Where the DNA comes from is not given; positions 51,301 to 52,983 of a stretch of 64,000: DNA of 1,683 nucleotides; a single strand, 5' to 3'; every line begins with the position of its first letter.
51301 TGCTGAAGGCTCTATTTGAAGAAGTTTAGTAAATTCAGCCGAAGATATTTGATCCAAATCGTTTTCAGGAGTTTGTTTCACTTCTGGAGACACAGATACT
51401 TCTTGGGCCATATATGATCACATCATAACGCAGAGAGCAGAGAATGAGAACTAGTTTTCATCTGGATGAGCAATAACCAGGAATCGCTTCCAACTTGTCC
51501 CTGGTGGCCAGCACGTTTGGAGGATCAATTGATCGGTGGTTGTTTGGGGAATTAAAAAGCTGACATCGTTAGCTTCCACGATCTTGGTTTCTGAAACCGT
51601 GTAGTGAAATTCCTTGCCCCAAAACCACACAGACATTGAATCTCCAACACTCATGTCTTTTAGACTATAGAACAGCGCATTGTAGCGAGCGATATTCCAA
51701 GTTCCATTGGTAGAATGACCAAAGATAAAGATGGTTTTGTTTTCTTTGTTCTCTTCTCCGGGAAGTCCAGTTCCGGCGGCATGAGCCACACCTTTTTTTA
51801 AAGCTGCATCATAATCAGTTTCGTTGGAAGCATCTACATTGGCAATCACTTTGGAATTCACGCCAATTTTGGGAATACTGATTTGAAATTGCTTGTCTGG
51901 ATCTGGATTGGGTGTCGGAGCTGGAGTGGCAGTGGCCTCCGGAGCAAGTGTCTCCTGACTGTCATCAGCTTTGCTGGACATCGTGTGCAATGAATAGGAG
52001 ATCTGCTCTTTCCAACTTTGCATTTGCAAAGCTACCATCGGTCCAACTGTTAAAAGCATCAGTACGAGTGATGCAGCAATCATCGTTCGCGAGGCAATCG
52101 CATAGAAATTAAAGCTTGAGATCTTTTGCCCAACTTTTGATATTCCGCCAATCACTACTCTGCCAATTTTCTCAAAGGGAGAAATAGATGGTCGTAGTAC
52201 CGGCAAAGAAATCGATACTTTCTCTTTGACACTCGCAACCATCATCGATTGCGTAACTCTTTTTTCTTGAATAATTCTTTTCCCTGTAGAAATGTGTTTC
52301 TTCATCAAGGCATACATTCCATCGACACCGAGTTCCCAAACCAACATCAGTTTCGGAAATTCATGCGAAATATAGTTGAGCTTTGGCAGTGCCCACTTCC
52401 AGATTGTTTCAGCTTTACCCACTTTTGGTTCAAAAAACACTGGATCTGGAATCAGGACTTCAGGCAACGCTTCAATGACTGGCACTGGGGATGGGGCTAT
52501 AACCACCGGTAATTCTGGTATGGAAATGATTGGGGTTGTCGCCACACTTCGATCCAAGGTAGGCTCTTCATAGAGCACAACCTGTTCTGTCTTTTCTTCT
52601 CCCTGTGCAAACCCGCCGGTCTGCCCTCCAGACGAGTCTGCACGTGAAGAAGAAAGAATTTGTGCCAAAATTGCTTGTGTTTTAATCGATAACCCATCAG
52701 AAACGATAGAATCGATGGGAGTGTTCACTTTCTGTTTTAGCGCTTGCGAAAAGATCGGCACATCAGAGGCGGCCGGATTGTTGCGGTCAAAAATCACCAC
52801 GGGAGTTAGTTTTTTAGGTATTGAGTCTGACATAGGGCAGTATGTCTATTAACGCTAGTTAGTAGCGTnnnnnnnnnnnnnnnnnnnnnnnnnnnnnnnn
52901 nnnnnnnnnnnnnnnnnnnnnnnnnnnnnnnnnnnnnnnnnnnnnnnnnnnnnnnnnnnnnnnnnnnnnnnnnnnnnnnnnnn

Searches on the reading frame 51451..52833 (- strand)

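Call 7: search_protein_families(library=pfam, proteins=[window:51451-52833:-], max_evalue=0.001)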
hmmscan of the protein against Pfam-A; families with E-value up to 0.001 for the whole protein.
window:51451-52833:- (460 aa): 1 family
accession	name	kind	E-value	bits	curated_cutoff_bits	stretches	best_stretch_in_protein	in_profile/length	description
PF04203.18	Sortase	-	1.3e-18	67.3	26.6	1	318-457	1-124/125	Sortase domain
